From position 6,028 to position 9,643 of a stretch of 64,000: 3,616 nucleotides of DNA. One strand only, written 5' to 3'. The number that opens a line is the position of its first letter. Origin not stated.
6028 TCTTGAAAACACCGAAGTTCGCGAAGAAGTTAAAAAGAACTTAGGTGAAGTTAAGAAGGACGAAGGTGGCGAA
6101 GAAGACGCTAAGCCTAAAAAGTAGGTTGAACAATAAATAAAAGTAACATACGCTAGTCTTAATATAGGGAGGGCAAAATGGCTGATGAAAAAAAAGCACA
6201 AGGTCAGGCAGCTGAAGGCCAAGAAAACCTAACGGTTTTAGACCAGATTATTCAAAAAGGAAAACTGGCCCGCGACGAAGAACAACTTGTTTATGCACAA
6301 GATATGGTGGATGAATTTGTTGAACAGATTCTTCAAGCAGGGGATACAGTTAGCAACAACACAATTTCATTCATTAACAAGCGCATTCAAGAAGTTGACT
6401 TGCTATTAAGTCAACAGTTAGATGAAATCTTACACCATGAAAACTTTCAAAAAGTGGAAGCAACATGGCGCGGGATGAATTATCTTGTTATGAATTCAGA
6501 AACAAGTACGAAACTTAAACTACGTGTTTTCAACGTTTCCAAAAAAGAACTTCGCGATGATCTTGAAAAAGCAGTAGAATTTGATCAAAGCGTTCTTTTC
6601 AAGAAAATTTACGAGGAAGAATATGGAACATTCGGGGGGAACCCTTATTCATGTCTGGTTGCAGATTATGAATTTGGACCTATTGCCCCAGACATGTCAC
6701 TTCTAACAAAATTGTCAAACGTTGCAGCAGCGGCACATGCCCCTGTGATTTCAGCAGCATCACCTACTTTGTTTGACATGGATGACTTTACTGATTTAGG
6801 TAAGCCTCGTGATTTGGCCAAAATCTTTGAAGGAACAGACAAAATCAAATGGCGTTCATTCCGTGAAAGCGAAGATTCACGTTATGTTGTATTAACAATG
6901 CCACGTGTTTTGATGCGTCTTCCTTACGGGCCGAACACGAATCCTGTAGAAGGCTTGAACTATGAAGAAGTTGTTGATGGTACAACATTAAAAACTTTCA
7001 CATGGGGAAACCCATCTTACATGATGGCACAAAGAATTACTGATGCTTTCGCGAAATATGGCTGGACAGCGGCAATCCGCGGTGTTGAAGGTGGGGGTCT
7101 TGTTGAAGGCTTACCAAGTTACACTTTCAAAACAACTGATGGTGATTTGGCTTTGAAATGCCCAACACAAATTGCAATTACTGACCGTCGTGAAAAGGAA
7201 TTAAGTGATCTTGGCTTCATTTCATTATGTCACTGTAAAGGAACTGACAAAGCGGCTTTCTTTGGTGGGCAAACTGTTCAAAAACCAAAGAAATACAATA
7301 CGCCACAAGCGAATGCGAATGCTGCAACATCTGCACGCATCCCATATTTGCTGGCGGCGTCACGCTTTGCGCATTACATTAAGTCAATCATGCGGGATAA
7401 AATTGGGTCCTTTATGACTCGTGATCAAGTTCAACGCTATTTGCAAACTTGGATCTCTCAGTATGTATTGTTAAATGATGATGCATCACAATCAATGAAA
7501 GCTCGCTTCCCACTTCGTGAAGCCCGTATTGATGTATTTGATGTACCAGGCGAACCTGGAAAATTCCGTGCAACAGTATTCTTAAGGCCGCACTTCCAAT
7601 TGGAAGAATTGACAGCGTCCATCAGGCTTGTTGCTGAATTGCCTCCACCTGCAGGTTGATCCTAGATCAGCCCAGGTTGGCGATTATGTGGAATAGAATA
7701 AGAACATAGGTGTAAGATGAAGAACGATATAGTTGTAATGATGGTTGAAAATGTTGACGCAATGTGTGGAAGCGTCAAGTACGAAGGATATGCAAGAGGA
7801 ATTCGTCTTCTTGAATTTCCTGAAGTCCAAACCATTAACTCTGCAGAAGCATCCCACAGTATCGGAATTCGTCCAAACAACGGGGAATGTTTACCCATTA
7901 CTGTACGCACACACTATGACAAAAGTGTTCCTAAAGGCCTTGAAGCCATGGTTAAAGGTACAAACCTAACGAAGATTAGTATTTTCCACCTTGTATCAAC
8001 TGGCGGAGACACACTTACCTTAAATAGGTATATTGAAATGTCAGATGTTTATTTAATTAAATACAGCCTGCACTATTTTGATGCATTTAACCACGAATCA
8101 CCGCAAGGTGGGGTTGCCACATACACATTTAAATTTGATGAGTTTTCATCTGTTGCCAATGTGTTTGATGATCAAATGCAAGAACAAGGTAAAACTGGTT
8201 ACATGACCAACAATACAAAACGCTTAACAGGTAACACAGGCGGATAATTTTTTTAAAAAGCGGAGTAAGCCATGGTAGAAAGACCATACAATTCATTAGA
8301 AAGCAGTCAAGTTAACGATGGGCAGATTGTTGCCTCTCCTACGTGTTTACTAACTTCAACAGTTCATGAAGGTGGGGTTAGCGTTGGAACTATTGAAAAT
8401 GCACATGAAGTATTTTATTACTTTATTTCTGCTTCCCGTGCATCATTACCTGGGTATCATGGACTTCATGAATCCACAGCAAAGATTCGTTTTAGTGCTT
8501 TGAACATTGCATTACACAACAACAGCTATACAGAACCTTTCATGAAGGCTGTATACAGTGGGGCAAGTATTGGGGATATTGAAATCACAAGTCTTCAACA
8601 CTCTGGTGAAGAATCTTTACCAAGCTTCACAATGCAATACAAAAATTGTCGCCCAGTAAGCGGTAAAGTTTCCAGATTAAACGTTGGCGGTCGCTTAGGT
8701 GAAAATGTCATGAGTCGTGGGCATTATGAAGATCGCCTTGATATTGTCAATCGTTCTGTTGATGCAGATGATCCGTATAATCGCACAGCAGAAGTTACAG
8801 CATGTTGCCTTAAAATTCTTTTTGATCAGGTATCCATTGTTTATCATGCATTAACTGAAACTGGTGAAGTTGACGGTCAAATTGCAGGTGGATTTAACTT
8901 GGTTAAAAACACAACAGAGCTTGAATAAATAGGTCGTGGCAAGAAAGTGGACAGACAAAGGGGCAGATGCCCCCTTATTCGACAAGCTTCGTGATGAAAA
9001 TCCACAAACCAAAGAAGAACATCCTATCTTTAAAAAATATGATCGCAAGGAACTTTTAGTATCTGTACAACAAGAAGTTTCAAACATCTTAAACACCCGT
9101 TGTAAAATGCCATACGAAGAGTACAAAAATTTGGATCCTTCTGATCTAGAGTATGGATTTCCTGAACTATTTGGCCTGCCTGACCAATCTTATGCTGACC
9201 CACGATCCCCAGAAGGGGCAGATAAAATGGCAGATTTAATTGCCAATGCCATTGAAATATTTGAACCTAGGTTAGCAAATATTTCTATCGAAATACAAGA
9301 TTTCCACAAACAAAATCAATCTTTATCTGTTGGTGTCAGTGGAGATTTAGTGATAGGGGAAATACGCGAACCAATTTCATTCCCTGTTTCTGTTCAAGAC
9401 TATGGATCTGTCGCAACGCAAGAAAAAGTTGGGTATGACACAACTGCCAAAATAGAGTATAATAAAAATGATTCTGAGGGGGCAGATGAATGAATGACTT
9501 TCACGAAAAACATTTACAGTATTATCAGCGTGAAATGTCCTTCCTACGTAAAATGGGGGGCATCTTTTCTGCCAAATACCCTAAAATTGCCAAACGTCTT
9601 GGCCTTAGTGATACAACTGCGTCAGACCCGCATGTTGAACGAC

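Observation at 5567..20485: T6SS-i core cluster lacking the tssK, tssL, tssM and tssA genes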

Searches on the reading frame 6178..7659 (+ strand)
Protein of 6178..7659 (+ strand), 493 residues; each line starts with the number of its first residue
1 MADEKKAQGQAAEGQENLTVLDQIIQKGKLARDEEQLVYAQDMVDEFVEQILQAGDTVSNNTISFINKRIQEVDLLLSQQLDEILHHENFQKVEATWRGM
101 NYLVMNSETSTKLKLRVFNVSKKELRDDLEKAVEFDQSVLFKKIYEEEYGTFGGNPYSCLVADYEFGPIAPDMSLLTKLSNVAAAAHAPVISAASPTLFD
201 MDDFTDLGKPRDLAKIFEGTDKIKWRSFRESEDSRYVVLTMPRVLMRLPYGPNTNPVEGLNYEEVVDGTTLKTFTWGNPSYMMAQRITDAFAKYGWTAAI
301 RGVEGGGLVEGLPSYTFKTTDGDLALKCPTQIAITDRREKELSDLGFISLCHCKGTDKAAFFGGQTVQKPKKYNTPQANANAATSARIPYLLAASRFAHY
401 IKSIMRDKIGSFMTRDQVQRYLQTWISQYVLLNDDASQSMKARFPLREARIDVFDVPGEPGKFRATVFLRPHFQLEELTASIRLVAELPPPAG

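Call 3: search_protein_families(library=pfam, proteins=[window:6178-7659:+], max_evalue=0.01)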
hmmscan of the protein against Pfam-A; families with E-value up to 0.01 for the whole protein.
window:6178-7659:+ (493 aa): 2 families
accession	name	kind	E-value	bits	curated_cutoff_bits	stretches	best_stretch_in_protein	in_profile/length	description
PF05943.17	VipB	-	1.7e-131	438.2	27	1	68-368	2-301/301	EvpB/VC_A0108, tail sheath N-terminal domain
PF18945.5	VipB_2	-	3.7e-44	150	27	1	377-488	1-112/112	EvpB/VC_A0108, tail sheath gpW/gp25-like domain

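Call 11: find_encoding_contigs(protein=window:6178-7659:+, flank=10000, max_places=6)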
Protein window:6178-7659:+ (493 aa): 2 contigs read that carry it; 1 place shown.
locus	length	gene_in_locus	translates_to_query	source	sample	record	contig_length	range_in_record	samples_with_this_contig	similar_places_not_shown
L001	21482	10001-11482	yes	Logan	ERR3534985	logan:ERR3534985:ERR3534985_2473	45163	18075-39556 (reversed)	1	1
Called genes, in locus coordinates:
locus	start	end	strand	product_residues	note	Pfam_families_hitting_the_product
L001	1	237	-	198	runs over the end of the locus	PF21176:RecR_HhH, PF01751:Toprim, PF13662:Toprim_4, PF21175:RecR_C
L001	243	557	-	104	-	PF02575:YbaB_DNA_bd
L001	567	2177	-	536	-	PF05496:RuvB_N (faint), PF13177:DNA_pol3_delta2, PF13401:AAA_22 (weak), PF00004:AAA, PF07728:AAA_5 (weak), PF22608:DNAX_ATPase_lid, PF12169:DNA_pol3_gamma3, PF12362:DUF3646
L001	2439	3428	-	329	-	PF00849:PseudoU_synth_2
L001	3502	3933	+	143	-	-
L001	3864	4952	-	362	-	-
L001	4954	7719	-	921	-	PF00069:Pkinase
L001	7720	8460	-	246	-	PF13672:PP2C_2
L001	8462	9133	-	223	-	PF00092:VWA, PF13519:VWA_2 (weak)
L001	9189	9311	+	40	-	-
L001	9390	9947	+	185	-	PF05591:T6SS_VipA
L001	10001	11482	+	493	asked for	PF05943:VipB, PF18945:VipB_2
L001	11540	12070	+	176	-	PF05638:T6SS_HCP (weak)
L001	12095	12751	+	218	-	-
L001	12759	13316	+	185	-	PF04965:GPW_gp25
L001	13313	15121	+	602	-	PF05947:T6SS_TssF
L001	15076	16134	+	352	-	PF06996:T6SS_TssG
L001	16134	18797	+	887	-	PF02861:Clp_N, PF23569:NBD_SMAX1, PF00004:AAA, PF17871:AAA_lid_9, PF00004:AAA, PF07724:AAA_2, PF07728:AAA_5, PF10431:ClpB_D2-small, +6 more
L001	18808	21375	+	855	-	PF05954:Phage_GPD, PF06715:Gp5_C (faint), PF04717:Phage_base_V, PF22178:Gp5_trimer_C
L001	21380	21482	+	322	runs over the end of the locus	-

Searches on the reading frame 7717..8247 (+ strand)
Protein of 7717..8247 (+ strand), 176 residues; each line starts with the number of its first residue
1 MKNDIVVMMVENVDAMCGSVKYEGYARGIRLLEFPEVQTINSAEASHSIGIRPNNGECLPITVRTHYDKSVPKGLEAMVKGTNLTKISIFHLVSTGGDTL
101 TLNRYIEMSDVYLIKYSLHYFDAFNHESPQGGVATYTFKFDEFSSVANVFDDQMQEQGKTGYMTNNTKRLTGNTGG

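Call 3: search_protein_families(library=pfam, proteins=[window:7717-8247:+], max_evalue=0.01)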
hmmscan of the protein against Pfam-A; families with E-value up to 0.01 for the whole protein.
window:7717-8247:+ (176 aa): 1 family
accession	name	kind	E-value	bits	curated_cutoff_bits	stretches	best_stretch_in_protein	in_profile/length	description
PF05638.18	T6SS_HCP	-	2.4e-07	31.5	23.5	1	16-140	7-122/129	Type VI secretion system effector, Hcp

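Call 6: search_protein_families(library=ncbifam, proteins=[window:7717-8247:+], max_evalue=0.01)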
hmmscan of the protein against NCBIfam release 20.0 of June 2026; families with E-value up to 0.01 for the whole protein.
window:7717-8247:+ (176 aa): 1 family
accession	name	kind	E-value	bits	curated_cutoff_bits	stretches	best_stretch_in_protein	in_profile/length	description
TIGR03344.1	VI_effect_Hcp1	subfamily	0.00034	20.5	58.9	1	18-130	28-137/167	type VI secretion system tube protein TssD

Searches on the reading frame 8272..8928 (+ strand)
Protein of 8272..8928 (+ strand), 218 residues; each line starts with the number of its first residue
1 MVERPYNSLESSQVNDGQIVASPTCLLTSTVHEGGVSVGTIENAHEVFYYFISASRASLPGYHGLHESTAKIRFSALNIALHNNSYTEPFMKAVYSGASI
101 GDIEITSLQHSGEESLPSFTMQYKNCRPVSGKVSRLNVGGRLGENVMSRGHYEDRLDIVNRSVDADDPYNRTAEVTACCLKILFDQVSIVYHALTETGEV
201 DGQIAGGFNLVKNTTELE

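Call 3: search_protein_families(library=pfam, proteins=[window:8272-8928:+], max_evalue=0.01)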
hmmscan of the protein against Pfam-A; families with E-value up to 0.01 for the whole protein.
window:8272-8928:+ (218 aa): 0 families

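Call 6: search_protein_families(library=ncbifam, proteins=[window:8272-8928:+], max_evalue=0.01)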
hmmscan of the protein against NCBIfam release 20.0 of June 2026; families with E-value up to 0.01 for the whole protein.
window:8272-8928:+ (218 aa): 0 families

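Call 62: search_protein_families(library=padloc, proteins=[window:8272-8928:+], max_evalue=0.01)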
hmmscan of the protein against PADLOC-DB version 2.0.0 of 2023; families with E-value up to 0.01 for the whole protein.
window:8272-8928:+ (218 aa): 0 families

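Call 80: search_protein_families(library=pfam, proteins=[window:8272-8928:+], max_evalue=5)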
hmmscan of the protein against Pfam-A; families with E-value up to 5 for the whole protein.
window:8272-8928:+ (218 aa): 1 family
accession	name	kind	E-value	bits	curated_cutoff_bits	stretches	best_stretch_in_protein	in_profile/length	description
PF05638.18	T6SS_HCP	-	0.11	13.2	23.5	1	66-134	41-110/129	Type VI secretion system effector, Hcp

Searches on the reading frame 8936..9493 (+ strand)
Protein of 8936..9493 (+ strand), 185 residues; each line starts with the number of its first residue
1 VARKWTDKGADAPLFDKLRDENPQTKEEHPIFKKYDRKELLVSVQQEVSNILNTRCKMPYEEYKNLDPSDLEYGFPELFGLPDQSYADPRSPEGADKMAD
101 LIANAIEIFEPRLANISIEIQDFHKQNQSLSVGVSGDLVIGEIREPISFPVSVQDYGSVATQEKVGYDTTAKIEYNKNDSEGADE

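Call 3: search_protein_families(library=pfam, proteins=[window:8936-9493:+], max_evalue=0.01)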
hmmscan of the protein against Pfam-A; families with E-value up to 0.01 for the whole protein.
window:8936-9493:+ (185 aa): 1 family
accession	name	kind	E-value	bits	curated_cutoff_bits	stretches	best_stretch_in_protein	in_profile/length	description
PF04965.19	GPW_gp25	-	2.5e-11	43.6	27.2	1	40-138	3-91/96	Baseplate wedge protein gp25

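Call 6: search_protein_families(library=ncbifam, proteins=[window:8936-9493:+], max_evalue=0.01)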
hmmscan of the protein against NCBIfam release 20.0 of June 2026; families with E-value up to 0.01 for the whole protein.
window:8936-9493:+ (185 aa): 1 family
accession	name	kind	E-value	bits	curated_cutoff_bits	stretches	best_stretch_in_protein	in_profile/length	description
TIGR03357.1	VI_zyme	equivalog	2.7e-20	72.3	53.2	1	13-157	3-129/133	type VI secretion system baseplate subunit TssE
